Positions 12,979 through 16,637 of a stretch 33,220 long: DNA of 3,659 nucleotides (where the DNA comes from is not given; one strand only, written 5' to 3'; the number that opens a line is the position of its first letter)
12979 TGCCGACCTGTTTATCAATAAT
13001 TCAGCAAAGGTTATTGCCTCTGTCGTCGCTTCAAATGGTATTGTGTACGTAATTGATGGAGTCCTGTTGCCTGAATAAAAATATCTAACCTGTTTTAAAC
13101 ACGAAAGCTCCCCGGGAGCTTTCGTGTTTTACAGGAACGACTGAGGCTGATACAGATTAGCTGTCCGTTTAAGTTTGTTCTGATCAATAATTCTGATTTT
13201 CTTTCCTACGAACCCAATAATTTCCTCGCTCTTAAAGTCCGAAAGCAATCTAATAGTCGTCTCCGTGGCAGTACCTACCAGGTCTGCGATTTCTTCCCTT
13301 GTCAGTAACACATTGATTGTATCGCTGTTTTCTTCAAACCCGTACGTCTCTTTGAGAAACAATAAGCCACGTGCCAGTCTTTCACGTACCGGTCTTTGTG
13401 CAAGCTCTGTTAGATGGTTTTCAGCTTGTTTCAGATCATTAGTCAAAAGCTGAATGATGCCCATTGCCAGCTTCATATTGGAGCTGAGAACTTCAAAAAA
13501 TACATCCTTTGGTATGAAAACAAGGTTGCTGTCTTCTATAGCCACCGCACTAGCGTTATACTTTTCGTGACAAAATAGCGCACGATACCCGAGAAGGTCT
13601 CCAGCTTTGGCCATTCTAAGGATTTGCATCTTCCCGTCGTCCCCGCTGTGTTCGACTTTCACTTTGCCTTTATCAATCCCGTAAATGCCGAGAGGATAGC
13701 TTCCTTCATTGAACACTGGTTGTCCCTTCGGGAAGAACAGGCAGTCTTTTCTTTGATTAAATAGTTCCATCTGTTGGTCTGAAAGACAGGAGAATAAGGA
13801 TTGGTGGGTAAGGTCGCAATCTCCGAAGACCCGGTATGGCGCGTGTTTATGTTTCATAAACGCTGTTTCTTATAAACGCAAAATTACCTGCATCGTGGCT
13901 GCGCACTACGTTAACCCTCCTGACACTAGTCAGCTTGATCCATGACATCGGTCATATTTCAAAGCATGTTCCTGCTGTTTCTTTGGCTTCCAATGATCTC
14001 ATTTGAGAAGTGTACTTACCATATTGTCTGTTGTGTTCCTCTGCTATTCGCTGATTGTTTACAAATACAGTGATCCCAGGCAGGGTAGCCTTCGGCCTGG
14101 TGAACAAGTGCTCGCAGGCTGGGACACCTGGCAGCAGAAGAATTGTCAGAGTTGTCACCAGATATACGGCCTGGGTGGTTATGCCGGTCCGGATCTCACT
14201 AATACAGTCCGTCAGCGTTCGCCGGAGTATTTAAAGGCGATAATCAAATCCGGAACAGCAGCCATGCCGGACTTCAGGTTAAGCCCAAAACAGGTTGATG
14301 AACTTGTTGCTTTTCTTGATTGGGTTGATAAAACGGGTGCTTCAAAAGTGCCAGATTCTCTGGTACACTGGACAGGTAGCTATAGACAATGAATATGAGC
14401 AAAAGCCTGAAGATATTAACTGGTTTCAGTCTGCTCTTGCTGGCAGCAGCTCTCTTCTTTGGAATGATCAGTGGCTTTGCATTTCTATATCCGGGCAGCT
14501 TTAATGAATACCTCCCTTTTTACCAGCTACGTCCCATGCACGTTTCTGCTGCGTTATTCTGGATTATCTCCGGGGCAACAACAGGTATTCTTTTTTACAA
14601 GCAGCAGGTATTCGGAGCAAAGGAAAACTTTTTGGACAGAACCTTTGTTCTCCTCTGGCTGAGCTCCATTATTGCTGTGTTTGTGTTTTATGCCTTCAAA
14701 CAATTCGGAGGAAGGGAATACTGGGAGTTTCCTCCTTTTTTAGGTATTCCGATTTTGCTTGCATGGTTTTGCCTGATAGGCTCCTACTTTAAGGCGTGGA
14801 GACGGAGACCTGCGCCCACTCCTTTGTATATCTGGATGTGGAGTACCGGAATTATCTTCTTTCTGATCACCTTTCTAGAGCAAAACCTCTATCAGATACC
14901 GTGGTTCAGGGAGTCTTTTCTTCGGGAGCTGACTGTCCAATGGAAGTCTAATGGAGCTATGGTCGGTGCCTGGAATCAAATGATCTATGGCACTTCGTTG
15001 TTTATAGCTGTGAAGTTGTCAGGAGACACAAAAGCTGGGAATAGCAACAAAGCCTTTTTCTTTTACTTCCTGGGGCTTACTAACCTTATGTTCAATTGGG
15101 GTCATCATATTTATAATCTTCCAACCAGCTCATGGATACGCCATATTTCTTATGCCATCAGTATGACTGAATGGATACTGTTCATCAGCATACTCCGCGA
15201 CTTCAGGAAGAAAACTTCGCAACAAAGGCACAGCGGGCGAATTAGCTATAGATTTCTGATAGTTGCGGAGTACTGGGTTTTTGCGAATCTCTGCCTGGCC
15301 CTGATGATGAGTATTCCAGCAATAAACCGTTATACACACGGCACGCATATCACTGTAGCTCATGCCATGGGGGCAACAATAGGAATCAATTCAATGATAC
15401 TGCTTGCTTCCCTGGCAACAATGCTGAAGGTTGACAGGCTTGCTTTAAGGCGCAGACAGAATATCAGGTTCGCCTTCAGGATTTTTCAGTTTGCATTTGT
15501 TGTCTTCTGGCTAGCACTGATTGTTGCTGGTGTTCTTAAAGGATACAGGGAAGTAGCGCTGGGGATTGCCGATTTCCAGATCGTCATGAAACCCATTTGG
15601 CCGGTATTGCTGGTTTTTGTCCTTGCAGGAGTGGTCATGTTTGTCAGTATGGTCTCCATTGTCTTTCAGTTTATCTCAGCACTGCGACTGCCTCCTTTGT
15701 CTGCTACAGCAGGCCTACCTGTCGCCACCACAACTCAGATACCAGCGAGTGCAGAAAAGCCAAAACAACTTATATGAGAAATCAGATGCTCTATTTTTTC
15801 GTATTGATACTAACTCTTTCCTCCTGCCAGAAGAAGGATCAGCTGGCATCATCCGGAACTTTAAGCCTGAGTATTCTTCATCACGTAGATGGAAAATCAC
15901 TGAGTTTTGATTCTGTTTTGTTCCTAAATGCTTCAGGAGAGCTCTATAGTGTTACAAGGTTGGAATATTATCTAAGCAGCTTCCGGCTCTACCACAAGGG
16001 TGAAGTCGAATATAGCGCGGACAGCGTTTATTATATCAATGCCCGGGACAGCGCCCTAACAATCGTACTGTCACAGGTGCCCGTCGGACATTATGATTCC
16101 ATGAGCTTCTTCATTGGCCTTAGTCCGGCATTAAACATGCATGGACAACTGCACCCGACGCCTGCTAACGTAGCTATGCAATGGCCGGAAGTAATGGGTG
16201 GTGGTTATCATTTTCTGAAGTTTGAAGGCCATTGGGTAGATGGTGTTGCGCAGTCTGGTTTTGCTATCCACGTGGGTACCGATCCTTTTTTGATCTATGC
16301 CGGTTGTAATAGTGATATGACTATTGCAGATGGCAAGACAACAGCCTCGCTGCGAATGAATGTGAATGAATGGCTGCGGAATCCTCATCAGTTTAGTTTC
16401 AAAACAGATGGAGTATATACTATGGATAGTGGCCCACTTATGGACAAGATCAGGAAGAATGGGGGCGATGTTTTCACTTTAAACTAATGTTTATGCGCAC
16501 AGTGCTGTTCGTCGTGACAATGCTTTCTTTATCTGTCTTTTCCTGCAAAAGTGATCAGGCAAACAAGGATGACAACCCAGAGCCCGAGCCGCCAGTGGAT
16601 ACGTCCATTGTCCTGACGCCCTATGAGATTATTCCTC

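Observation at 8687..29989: Five perfect TGAC-N4-GTCA palindromes, all in promoter-bearing spacers: candidate regulon of the resident Crp/Fnr protein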

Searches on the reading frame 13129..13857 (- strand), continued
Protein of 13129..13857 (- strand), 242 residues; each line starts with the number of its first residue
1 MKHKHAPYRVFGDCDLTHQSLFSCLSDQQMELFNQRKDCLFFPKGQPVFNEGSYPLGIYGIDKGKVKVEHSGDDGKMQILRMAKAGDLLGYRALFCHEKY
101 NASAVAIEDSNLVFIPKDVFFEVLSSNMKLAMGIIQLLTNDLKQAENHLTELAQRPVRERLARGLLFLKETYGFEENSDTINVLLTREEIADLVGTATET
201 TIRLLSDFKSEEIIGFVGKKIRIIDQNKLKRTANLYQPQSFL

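Call 66: search_protein_families(library=pfam, proteins=[L030:10772-11326:+, L043:10710-13187:+, L026:10771-11331:+], max_evalue=0.1)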
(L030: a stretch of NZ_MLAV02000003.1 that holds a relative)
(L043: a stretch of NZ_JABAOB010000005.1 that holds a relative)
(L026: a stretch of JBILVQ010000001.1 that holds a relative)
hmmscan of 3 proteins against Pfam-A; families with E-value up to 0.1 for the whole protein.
L030:10772-11326:+ (184 aa): 1 family
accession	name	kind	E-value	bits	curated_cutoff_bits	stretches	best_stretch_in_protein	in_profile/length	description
PF01814.28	Hemerythrin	-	0.021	15.8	25.3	1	49-163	31-126/127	Hemerythrin HHE cation binding domain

L043:10710-13187:+ (825 aa): 5 families
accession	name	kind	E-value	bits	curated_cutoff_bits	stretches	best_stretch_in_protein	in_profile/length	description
PF00122.25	E1-E2_ATPase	-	2e-33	115.9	28.1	1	329-503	4-181/181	E1-E2 ATPase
PF00702.32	Hydrolase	-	6.4e-24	85.8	26.4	1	521-719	3-190/191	haloacid dehalogenase-like hydrolase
PF12156.14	ATPase-cat_bd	-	4.5e-12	47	27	1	32-104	1-81/86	Putative metal-binding domain of cation transport ATPase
PF00403.32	HMA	-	2.6e-06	28.1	24.8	1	117-177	2-62/62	Heavy-metal-associated domain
PF08282.18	Hydrolase_3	-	0.021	15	20.9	1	696-740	199-243/255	haloacid dehalogenase-like hydrolase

L026:10771-11331:+ (186 aa): 1 family
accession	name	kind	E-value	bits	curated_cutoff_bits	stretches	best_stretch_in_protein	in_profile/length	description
PF01814.28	Hemerythrin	-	5.8e-10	40.2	25.3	1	23-169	7-126/127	Hemerythrin HHE cation binding domain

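Call 75: list_cluster_members(proteins=[P0121, window:13129-13857:-])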
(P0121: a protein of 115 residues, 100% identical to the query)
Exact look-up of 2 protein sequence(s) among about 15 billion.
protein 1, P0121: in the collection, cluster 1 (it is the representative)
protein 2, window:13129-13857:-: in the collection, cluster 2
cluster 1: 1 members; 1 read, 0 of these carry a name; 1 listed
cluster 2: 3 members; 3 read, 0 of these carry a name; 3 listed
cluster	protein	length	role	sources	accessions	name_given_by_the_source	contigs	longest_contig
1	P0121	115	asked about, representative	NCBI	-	-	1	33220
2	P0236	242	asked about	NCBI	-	-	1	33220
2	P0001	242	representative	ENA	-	-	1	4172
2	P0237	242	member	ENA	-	-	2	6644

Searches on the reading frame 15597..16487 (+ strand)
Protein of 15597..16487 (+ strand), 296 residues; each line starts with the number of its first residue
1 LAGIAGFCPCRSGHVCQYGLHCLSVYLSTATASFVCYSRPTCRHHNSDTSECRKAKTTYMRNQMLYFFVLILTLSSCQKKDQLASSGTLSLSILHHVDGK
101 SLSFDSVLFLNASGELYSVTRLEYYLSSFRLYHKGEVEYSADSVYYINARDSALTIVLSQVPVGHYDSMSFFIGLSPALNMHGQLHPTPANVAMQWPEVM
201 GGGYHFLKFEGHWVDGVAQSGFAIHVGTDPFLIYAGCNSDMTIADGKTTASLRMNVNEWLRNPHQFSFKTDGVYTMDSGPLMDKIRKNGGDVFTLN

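Call 11: search_protein_families(library=pfam, proteins=[window:15597-16487:+])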
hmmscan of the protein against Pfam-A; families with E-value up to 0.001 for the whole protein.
window:15597-16487:+ (296 aa): 1 family
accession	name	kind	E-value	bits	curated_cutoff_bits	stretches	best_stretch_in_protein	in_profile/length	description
PF20243.3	MbnP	-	1.1e-24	87.9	27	1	87-268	2-181/189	MbnP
